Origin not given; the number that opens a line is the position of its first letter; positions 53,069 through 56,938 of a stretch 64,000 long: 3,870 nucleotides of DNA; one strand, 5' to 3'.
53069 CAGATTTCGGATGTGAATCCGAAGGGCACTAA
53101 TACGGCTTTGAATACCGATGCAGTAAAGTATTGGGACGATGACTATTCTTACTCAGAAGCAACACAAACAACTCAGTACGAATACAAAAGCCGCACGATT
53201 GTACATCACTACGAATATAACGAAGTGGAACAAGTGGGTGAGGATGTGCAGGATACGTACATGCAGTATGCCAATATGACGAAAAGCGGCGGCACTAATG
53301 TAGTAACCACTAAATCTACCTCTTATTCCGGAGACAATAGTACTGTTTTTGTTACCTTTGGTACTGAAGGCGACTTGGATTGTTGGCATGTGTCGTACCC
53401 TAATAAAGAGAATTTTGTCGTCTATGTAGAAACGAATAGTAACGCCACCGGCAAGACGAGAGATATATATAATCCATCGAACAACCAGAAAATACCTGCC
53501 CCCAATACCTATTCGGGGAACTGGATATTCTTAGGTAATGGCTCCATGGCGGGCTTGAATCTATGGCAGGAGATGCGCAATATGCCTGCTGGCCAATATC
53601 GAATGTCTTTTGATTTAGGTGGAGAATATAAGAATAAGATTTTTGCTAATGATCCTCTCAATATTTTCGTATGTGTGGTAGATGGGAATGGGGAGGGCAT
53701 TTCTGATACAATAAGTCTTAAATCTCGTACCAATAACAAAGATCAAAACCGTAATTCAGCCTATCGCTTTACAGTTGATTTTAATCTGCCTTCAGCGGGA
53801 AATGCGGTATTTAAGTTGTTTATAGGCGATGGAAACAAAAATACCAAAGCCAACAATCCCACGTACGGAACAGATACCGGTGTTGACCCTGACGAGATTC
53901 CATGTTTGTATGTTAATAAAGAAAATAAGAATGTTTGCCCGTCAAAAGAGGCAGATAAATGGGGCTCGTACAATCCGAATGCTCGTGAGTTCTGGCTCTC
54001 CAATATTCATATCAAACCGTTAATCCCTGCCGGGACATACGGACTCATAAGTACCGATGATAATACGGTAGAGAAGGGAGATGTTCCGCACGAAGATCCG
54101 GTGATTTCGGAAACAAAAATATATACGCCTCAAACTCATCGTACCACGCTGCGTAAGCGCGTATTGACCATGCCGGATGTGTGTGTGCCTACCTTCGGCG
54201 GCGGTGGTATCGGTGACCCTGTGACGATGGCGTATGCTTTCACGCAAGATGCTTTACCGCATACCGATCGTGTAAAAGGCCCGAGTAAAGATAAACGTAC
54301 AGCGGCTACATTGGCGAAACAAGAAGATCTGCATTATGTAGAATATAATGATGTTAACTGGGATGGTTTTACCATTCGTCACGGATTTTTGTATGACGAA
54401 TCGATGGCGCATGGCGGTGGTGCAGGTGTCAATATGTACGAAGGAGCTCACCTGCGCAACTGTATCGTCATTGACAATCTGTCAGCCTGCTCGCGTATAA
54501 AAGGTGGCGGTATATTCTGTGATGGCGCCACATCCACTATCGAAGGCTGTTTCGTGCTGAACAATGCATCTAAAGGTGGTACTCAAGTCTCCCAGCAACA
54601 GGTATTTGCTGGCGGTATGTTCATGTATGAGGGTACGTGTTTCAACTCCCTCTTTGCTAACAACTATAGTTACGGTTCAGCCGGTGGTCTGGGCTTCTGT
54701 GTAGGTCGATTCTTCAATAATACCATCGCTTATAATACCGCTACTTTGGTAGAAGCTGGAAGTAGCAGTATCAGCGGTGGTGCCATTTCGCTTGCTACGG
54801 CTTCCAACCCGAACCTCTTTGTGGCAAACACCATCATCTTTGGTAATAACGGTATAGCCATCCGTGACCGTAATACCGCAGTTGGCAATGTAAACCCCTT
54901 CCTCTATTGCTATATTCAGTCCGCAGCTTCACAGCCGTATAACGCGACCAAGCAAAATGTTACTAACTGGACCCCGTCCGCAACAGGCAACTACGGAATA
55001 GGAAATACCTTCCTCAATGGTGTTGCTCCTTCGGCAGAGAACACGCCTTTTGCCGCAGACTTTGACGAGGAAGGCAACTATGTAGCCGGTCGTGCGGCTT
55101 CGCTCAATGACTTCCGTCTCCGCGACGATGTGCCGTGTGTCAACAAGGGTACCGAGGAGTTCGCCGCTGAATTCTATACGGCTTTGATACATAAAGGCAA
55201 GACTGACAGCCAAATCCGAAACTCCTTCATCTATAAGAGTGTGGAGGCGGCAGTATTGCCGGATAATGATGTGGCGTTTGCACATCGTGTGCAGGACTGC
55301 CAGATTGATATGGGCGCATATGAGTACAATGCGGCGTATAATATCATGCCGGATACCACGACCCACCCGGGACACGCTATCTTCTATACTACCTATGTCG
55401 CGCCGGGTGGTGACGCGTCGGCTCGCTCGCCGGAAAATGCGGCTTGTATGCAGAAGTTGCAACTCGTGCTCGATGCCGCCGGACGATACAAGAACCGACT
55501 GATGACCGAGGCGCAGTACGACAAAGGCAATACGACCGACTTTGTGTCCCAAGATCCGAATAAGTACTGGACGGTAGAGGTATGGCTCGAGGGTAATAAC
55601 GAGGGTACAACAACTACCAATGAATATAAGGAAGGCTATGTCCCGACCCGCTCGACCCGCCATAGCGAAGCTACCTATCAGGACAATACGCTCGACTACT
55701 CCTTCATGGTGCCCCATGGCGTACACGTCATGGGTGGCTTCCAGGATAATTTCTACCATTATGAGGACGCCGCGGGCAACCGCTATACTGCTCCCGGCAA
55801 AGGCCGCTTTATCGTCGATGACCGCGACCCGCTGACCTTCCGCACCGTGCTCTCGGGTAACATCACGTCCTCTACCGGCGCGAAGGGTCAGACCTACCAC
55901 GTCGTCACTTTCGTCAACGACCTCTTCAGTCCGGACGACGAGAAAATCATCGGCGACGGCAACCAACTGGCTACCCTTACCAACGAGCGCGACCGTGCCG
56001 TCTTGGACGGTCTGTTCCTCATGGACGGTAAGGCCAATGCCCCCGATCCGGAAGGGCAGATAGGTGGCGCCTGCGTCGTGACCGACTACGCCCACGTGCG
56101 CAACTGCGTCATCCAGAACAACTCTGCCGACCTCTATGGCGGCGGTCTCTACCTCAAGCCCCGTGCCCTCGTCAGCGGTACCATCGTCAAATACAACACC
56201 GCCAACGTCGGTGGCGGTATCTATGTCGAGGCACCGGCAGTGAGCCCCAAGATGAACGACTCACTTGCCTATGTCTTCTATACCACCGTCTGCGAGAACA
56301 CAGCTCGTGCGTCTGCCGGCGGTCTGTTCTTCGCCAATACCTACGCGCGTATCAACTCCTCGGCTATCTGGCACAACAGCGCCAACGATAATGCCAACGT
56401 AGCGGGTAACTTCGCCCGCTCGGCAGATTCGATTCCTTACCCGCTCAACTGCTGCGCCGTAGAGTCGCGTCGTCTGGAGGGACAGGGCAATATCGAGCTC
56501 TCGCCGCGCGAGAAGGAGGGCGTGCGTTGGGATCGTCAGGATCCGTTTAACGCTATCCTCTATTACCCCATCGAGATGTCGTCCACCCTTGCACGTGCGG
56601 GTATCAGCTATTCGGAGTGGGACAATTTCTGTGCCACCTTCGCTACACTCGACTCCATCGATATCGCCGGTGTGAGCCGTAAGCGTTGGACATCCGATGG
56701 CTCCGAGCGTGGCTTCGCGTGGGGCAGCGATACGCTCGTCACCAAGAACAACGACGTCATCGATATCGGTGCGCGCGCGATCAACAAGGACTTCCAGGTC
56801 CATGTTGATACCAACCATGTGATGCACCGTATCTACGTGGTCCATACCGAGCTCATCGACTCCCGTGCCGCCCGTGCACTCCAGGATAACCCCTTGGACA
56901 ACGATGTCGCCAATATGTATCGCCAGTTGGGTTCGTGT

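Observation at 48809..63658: Concatenated architecture of the giant ORF: at least seven beta-helix modules with a recurring opening motif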

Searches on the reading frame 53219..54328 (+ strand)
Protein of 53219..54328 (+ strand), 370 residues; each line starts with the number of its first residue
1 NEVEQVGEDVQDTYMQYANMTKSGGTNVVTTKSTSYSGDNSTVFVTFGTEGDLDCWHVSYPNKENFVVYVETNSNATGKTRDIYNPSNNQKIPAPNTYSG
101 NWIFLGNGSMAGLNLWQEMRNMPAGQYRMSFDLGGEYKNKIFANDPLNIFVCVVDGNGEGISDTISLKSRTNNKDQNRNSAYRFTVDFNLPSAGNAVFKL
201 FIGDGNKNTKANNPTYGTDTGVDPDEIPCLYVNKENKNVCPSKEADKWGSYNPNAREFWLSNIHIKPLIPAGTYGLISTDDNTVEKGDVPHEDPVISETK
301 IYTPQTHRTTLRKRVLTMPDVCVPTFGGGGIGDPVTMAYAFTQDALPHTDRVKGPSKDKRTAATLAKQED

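Call 75: search_protein_families(library=pfam, proteins=[window:53219-54328:+], max_evalue=1)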
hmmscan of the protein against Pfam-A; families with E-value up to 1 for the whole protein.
window:53219-54328:+ (370 aa): 2 families
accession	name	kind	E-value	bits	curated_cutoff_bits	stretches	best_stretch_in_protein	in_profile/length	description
PF21094.3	Nup188_SH3-like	-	0.15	12.4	21.4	1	269-281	36-48/50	Nup188 SH3-like domain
PF23775.1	Beta-prop_RIG_2nd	-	0.2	11.5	80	1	31-72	217-258/278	RIG second beta-propeller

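Call 87: search_solved_structures(query=A7, max_evalue=5)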
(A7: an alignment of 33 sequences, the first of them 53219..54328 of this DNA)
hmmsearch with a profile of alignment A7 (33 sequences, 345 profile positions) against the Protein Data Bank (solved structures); distinct sequences matched with E-value up to 5: 0.

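Call 88: search_protein_families(library=pfam, alignment_id=A7, max_evalue=0.05)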
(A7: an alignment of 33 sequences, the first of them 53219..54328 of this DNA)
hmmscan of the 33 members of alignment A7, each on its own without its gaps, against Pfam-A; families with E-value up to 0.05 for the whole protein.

A. member 1, window:53219-54328:+ (370 aa): 0 families

B. families by the number of members that match (of 33 scanned): 13 families
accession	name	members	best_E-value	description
PF06016.17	Reovirus_L2_8th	4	0.00032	Reovirus core-spike protein lambda-2 (L2), C-terminal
PF22058.2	X25_BaPul_like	2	0.025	Pullulanase X25 domain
PF00754.31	F5_F8_type_C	1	8e-29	F5/8 type C domain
PF22633.2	F5_F8_type_C_2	1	6.4e-26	NedA-like, galactose-binding domain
PF16391.11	DUF5000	1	3.4e-08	Domain of unknown function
PF00055.23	Laminin_N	1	1.2e-05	Laminin N-terminal (Domain VI)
PF21038.3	CEP104_N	1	0.0004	Centrosomal protein CEP104, N-terminal domain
PF24607.1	CBM_AftD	1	0.00053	Arabinofuranosyltransferase D, third carbohydrate binding module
PF22825.2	HpiC1-like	1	0.0044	HpiC1 cyclase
PF06525.17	SoxE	1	0.029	Sulfocyanin (SoxE) domain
PF22069.2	Androglobin_IV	1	0.042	Androglobin, domain IV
PF21025.2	Fapy_DNA_glyco_C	1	0.048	Formamidopyrimidine-DNA glycosylase C-terminal domain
PF07249.18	Cerato-platanin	1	0.049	Cerato-platanin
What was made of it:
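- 53219..54328 (+): Insert 2 in module 3 (aa 1481-1850), the most variable part of the protein; candidate ligand-binding domain. No PDB or Pfam match (calls 87, 88).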

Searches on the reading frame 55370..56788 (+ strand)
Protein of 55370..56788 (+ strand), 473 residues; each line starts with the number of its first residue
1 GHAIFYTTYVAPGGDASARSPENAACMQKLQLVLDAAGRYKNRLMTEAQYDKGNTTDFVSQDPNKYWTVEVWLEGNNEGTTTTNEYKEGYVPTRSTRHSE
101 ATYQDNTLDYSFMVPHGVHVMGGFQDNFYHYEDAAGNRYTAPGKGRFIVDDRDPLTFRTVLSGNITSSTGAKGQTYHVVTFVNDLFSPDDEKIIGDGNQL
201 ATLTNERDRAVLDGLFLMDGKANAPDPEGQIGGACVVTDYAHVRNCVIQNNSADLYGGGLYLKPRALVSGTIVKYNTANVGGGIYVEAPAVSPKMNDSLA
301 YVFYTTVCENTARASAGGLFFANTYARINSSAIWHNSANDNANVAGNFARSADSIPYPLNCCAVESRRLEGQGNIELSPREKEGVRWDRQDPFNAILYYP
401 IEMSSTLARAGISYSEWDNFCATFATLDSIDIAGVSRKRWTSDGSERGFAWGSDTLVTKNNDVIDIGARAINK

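Call 75: search_protein_families(library=pfam, proteins=[window:55370-56788:+], max_evalue=1)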
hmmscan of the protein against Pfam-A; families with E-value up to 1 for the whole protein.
window:55370-56788:+ (473 aa): 1 family
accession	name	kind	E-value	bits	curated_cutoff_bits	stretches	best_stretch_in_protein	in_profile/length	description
PF02415.23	Chlam_PMP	-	0.064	14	20.6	1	245-262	1-18/19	Chlamydia polymorphic membrane protein (Chlamydia_PMP) repeat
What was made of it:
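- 55370..56788 (+): Module 4 (aa 2198-2670), beta-helix; degenerate opening motif; ends in IDIGARA. Sub-threshold Chlam_PMP repeat (call 75).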
